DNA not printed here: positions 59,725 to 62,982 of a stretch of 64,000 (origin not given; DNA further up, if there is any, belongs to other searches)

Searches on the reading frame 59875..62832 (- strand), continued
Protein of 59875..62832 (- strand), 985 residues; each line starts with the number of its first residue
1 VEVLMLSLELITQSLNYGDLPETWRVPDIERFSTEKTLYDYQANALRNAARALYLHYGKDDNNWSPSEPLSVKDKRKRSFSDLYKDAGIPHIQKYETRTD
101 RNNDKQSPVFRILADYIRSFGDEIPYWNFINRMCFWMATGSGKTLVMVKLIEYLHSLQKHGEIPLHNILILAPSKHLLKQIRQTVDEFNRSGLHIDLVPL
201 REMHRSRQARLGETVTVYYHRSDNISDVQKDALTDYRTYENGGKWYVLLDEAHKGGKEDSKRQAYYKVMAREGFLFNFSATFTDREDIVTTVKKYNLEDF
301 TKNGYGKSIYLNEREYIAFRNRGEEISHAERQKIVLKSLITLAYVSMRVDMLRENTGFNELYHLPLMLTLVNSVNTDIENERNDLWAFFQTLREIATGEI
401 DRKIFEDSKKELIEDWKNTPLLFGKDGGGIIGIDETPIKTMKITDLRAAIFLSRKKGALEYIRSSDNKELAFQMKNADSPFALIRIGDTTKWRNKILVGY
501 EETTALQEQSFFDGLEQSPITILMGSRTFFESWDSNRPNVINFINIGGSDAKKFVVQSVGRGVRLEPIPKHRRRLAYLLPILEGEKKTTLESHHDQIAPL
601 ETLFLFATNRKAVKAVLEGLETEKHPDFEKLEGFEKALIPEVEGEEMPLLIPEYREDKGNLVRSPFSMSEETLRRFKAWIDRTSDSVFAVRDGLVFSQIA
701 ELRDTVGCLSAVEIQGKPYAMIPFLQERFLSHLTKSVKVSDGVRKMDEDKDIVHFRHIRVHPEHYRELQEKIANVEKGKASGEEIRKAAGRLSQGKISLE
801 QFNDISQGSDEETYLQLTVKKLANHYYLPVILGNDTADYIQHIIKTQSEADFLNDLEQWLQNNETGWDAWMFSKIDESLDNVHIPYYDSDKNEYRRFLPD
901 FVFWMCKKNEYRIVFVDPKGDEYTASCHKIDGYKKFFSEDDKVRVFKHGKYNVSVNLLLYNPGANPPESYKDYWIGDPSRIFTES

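Call 22: search_protein_families(library=padloc, proteins=[L012:5766-6956:+, L012:6953-7957:+, L007:6057-7445:+, L007:7442-8005:+, L005:3846-4982:+, L005:4979-5491:+, L011:6269-8026:+, L019:5158-6705:+, L006:3342-4604:+, L006:4601-6808:+], max_evalue=0.001)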
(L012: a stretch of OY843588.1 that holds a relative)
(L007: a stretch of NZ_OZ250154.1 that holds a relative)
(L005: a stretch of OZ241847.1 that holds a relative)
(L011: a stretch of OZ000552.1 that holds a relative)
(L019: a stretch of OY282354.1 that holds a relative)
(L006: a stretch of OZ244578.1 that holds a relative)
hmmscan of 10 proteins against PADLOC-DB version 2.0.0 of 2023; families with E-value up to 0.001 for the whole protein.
L012:5766-6956:+ (396 aa): 3 families
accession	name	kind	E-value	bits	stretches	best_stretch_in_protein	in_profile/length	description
PDLC02394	pAgo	-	7.6e-18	61.7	1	15-360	41-387/1121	-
PDLC02402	Aga_SIR2-PNTD1-PNTD2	-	6.3e-15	52.4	1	136-375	297-543/876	Class I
PDLC02418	Aga_SIR2-Kinase-PNTD1-PNTD2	-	4.5e-09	33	1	235-375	273-421/756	Class I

L012:6953-7957:+ (334 aa): 1 family
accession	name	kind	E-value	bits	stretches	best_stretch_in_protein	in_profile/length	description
PDLC04559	PDC-M28B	-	4.5e-06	24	1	2-42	129-169/438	-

L007:6057-7445:+ (462 aa): 115 families (the best 25 are shown)
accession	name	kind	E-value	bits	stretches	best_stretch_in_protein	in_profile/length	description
PDLC04214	HEC-02A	-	7e-32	109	2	184-421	65-299/338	-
PDLC03878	NsnB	-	7.2e-27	93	2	323-431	200-308/345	-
PDLC04213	HEC-02A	-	2.6e-25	87.7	1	283-416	154-288/337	-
PDLC04032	PD-T4-4_A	-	5.7e-25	86.2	2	309-408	293-395/474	-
PDLC04033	PD-T4-4_A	-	1.5e-23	81.8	2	302-413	269-379/460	-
PDLC04146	HEC-02B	-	8.7e-22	75.6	1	302-419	179-297/344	-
PDLC02979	AriA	-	1.4e-21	75.8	1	4-403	5-372/373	-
PDLC04664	PDC-M47A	-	4.8e-21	73.2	2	299-417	262-379/461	-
PDLC02980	AriA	-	2.1e-16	58.7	2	269-404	166-303/304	-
PDLC04710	PDC-M56A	-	5.8e-14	49.9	2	4-47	3-46/382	-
PDLC02358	Old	-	6.1e-14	49.7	1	359-405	284-330/578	Old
PDLC02915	ATPase-Toprim_I-B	-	1.1e-13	48.9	2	360-406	256-301/623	-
PDLC04178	HEC-01A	-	2.9e-13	47.7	1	345-405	273-332/399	-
PDLC00265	PtuA1|PtuA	-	6.1e-13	46.7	1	313-401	280-369/479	AAA ATPase domain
PDLC02981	AriAB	-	4.1e-12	43.6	1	348-405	319-378/694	-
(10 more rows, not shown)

L007:7442-8005:+ (187 aa): 0 families

L005:3846-4982:+ (378 aa): 18 families
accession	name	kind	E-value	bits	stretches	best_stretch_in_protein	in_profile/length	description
PDLC03944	RmrA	-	2e-21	74.5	1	6-318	4-309/384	-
PDLC04141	capP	-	6.6e-18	63.1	1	187-292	43-153/242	capP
PDLC03949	RmrA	-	4e-16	56.8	1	163-313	148-286/363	-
PDLC03954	RmrA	-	1.2e-12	45.5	1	3-315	5-313/380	-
PDLC03946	RmrA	-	2.5e-12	44.2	1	164-309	150-284/357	-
PDLC03947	RmrA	-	3e-12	44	1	11-312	14-310/383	-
PDLC03952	RmrA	-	4.8e-12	43.4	1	11-317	25-327/395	-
PDLC03945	RmrA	-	1.5e-11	42.1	1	35-312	33-314/394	-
PDLC03951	RmrA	-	1.5e-11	42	1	3-305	3-298/400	-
PDLC03943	RmrA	-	1.6e-11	41.9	1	27-317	25-297/370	-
PDLC03948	RmrA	-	4.5e-11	40.3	1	25-309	29-306/397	-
PDLC03956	RmrA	-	1.4e-10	38.9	1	28-305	33-299/399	-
PDLC03955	RmrA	-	3.8e-10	37.5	1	130-308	140-306/371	-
PDLC04776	PDC-M69B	-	3e-09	34.9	1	182-363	52-240/272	-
PDLC03950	RmrA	-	3.1e-09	34.3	1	189-301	174-287/369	-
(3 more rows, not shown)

L005:4979-5491:+ (170 aa): 0 families

L011:6269-8026:+ (585 aa): 88 families (the best 25 are shown)
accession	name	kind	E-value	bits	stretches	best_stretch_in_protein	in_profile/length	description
PDLC02979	AriA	-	7.2e-24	83.3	2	1-43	1-45/373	-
PDLC03878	NsnB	-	3.5e-21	74.4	2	1-49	1-49/345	-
PDLC02981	AriAB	-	3.6e-19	66.9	1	204-494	259-555/694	-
PDLC02980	AriA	-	2.7e-17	61.7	2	236-318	221-303/304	-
PDLC04611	PDC-M38A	-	6.2e-17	60.2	2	1-46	1-47/383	-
PDLC04135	mad3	-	2.9e-15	54.7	2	208-321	224-330/374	mads_3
PDLC04608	PDC-M38A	-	2.4e-13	48.5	1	239-315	238-313/367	-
PDLC04148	HEC-03B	-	7.7e-13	46.3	1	238-323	304-389/458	-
PDLC00062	GajA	-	1.1e-12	45.3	1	2-55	3-54/639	AAA ATPase domain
PDLC02358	Old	-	2.4e-12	44.5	1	2-43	4-45/578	Old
PDLC02335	AbiLi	-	6.8e-12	43.1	1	1-330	49-250/326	AbiLi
PDLC00070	GajA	-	1.3e-11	41.8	1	2-43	3-44/596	AAA ATPase domain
PDLC04393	PDC-M07A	-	1.5e-11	42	2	1-45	1-45/435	-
PDLC04180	HEC-01A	-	1.9e-11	41.8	2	237-342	239-345/382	-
PDLC00073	GajA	-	3.4e-11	40.8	1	2-65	3-67/589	AAA ATPase domain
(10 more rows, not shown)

L019:5158-6705:+ (515 aa): 57 families (the best 25 are shown)
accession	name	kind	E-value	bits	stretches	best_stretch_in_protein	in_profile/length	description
PDLC00271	PtuA1|PtuA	-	2.3e-22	78.2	1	186-263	243-320/421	AAA ATPase domain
PDLC02913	ATPase_I-A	-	7.2e-21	72.9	1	186-262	328-404/508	-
PDLC00284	PtuA1|PtuA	-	1.2e-19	68.5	1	180-263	350-433/545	AAA ATPase domain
PDLC00286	PtuA1|PtuA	-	2.6e-19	67.5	1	178-264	104-190/289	AAA ATPase domain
PDLC00278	PtuA1|PtuA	-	7.9e-19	66.2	1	74-262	149-328/436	AAA ATPase domain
PDLC00268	PtuA1|PtuA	-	1.3e-18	65.7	1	189-265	238-311/411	AAA ATPase domain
PDLC00304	PtuA1|PtuA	-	1.6e-18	65.1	1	207-264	278-331/444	AAA ATPase domain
PDLC00267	PtuA1|PtuA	-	4.6e-18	63.6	1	187-263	251-327/438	AAA ATPase domain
PDLC00299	PtuA1|PtuA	-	7.3e-18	62.8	1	186-262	342-418/535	AAA ATPase domain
PDLC00287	PtuA1|PtuA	-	1.2e-17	61.8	1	189-268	407-486/584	AAA ATPase domain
PDLC00297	PtuA1|PtuA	-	2.7e-16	58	1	189-268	121-197/294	AAA ATPase domain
PDLC00275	PtuA1|PtuA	-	3.1e-16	57.6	1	218-262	204-248/348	AAA ATPase domain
PDLC00292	PtuA1|PtuA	-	3.7e-16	56.7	1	187-269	507-586/726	AAA ATPase domain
PDLC00298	PtuA1|PtuA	-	3.9e-16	57.1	1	220-263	280-323/423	AAA ATPase domain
PDLC00295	PtuA1|PtuA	-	4.2e-16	57.1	1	187-268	256-337/451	AAA ATPase domain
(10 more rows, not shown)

L006:3342-4604:+ (420 aa): 40 families (the best 25 are shown)
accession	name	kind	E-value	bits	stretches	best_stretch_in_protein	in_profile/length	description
PDLC03322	MTase_II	-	3.1e-46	156.1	1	6-388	15-414/446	Type II methyltransferase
PDLC03239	MTase_II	-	5.6e-35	118.9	1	25-388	64-409/442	Type II methyltransferase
PDLC03362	MTase_II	-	3.6e-27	93.3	1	26-380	43-405/438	Type II methyltransferase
PDLC03364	MTase_II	-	1.8e-24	84.5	1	15-270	20-268/380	Type II methyltransferase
PDLC03380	MTase_II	-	1.8e-19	68.3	2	9-105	13-107/393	Type II methyltransferase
PDLC03224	MTase_II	-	3.5e-19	67.1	1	47-383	89-453/481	Type II methyltransferase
PDLC03353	MTase_II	-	1.8e-17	61.8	2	231-382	18-116/260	Type II methyltransferase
PDLC03360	MTase_II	-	4.8e-16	56.8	1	5-388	14-420/441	Type II methyltransferase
PDLC03377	MTase_II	-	8.9e-16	55.5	1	20-284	89-362/504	Type II methyltransferase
PDLC03306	MTase_II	-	4.4e-15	53.6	1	26-375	30-390/422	Type II methyltransferase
PDLC03249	MTase_II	-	2.2e-13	47.9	1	21-139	99-225/541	Type II methyltransferase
PDLC03369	MTase_II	-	4.1e-13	46.9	1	26-378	114-498/532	Type II methyltransferase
PDLC04134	mad2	-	3.5e-11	40.6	1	54-100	291-337/492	mads_2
PDLC03367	MTase_II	-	3.7e-10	36.8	1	29-139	19-124/633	Type II methyltransferase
PDLC03371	MTase_II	-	6.7e-10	36.9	1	7-99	167-255/260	Type II methyltransferase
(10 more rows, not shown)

L006:4601-6808:+ (735 aa): 1 family
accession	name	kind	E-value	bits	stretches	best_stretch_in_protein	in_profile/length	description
PDLC04647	PDC-M43B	-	5.6e-05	20.3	1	582-725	187-332/347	-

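Call 24: search_solved_structures(query=A1, max_evalue=0.01, show_alignments=1)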
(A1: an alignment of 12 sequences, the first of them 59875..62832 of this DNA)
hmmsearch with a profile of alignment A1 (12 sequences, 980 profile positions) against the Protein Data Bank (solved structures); distinct sequences matched with E-value up to 0.01: 0.

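Call 51: predict_structure(alignment_id=A2)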
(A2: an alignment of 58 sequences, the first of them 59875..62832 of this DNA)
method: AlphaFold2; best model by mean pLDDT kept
length: 985 residues; sequences in the alignment: 58
mean_pLDDT: 73.5   pTM: 0.43
mean pLDDT of the five models: 73.5, 72.6, 72.0, 68.0, 64.9
residues with pLDDT >= 90: 138; 70-90: 540; 50-70: 143; < 50: 164
segments of 3 or more residues with pLDDT < 50: 1-36, 136-141, 224-233, 252-259, 280-283, 290-324, 372-379, 421-429, 534-536, 544-563, 607-626
pLDDT, mean of each block of 10 residues (from residue 1): 34 39 32 47 68 72 75 85 70 85 85 85 85 56 73 83 87 73 77 78 66 75 45 60 86 44 78 78 50 37 30 38 57 83 88 87 75 44 70 89 89 71 44 74 90 86 76 81 74 74 64 66 67 55 49 37 64 76 85 78 55 36 51 89 89 79 81 89 71 76 79 81 82 81 90 89 89 85 81 82 78 90 91 86 89 92 89 90 87 86 94 90 72 88 88 94 84 90 78
secondary structure, 60 per line:
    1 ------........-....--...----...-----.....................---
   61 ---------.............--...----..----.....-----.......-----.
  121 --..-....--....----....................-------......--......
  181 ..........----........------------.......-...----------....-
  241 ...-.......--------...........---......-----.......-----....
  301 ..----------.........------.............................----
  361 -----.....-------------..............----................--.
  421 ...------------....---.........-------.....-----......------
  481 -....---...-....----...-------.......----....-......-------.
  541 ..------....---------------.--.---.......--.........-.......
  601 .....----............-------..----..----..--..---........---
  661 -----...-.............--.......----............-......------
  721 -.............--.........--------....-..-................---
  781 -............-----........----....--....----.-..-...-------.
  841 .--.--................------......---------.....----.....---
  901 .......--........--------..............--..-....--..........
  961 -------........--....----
elements in order (helices of 4 or more, strands of 3 or more residues): H7-14 H38-57 H70-82 H98-102 H108-114 H126-129 E132-135 H140-159 E167-172 H175-190 E195-199 E215-221 H236-239 E245-251 H260-270 E274-279 H285-291 H297-302 H313-321 H328-356 E366-370 H384-397 H402-417 H420-423 H436-439 H443-451 E459-463 E469-474 E482-485 H493-496 E501-503 H511-517 E522-525 H527-532 E540-542 H549-552 H575-581 H584-592 H594-605 H610-621 E650-657 E666-668 H670-682 H685-691 H696-707 E712-714 H722-734 E737-745 H754-757 H762-777 H782-793 H799-806 E811-814 E817-820 E830-832 H847-862 E869-874 E884-888 E893-897 E901-907 E910-917 H926-937 E945-948 E951-960 H968-973 H978-981

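Call 53: fold_search(model_id=the predicted structure, library=pdb)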
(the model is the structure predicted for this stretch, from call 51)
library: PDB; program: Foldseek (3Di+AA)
matches with E <= 10: 920; with E <= 0.001: 7
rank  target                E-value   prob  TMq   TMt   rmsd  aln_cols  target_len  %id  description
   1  7to2_A                1.3e-04  0.90  0.13  0.18  26.2       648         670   12  Cryo-EM structure of RIG-I bound to the internal sites of p3SLR30 (+ATP) (released 2022-11-02)
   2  7w0d_F                3.5e-04  0.72  0.12  0.17  25.3       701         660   10  Dicer2-LoqsPD-dsRNA complex at mid-translocation state (released 2022-04-27)
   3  6p66_C                3.7e-04  0.80  0.11  0.20  21.9       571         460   11  The crystal structure of the XPB complex with Bax1 from Archaeoglobus fulgidus at 3.0 Angstrom resolution (released 2020-06-17)
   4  9tl1_A                3.9e-04  0.85  0.13  0.18  25.8       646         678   10  Structure of duck RIG-I (delta CARDs) bound to 31-mer RNA mismatched hairpin with 5'ppA-U blunt end mimicking the infl (released 2025-12-31)
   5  9bh8_A                7.2e-04  0.75  0.12  0.14  27.2       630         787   12  Human DNA polymerase theta helicase domain dimer bound to DNA in the microhomology searching conformation (released 2024-05-01)
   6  9bh7_A                8.4e-04  0.54  0.11  0.13  28.6       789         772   11  Human DNA polymerase theta helicase domain dimer in the apo form (released 2024-05-01)
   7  7w0c_A                9.8e-04  0.66  0.13  0.10  24.0       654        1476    9  Dicer2-Loqs-PD-dsRNA complex at early-translocation state (released 2022-04-27)
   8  5f98_I                1.1e-03  0.69  0.13  0.18  26.8       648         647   11  Crystal structure of RIG-I in complex with Cap-0 RNA (released 2016-01-13)
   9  5f9h_G                1.2e-03  0.69  0.13  0.18  25.8       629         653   12  Crystal structure of RIG-I helicase-RD in complex with 24-mer 5' triphosphate hairpin RNA (released 2016-01-13)
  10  5jb2_A                1.3e-03  0.69  0.13  0.17  22.4       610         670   11  Crystal structure of chicken LGP2 with 5'ppp 10-mer dsRNA and ADP-AlF4-Mg2+ at 2.2 A resolution. (released 2016-06-01)
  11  9el5_A                1.6e-03  0.66  0.13  0.20  22.2       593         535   13  FANCM translocase domain bound to DNA (released 2025-06-18)
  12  5a9j_B                1.7e-03  0.44  0.12  0.14  30.3       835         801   11  Crystal structure of the Helicase domain of human DNA polymerase theta, apo-form (released 2015-12-16)
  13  9tm6_A                1.9e-03  0.75  0.13  0.18  23.2       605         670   11  Structure of duck RIG-I (delta CARDs) bound to 31-mer RNA mismatched hairpin with 5'pppG-C blunt end mimicking the inf (released 2025-12-31)
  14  9tkv_A                2.6e-03  0.66  0.13  0.18  24.1       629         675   10  Structure of duck RIG-I (delta CARDS) bound to 31-mer RNA mismatched hairpin with 5'pppG-C blunt end, mimicking the in (released 2025-12-31)
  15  7w0d_A                2.6e-03  0.51  0.11  0.08  23.8       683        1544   10  Dicer2-LoqsPD-dsRNA complex at mid-translocation state (released 2022-04-27)
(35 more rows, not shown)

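Call 58: list_cluster_members(proteins=[L001:1322-3862:+, L001:3864-5045:+, P0121, window:59875-62820:-])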
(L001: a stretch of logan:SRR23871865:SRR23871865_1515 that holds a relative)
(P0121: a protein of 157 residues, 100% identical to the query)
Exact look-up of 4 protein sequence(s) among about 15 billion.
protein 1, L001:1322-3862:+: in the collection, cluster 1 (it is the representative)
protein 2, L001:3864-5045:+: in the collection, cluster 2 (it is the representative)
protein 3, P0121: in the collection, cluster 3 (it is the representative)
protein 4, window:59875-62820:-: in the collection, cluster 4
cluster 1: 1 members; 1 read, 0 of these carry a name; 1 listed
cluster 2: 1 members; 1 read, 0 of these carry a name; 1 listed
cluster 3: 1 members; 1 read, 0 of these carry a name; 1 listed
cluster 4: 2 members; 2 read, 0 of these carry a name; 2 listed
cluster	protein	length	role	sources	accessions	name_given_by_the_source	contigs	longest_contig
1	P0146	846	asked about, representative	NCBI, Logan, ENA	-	-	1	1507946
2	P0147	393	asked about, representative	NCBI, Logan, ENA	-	-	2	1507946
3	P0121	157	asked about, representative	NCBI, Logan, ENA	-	-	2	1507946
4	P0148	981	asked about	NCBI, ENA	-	-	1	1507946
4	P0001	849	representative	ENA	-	-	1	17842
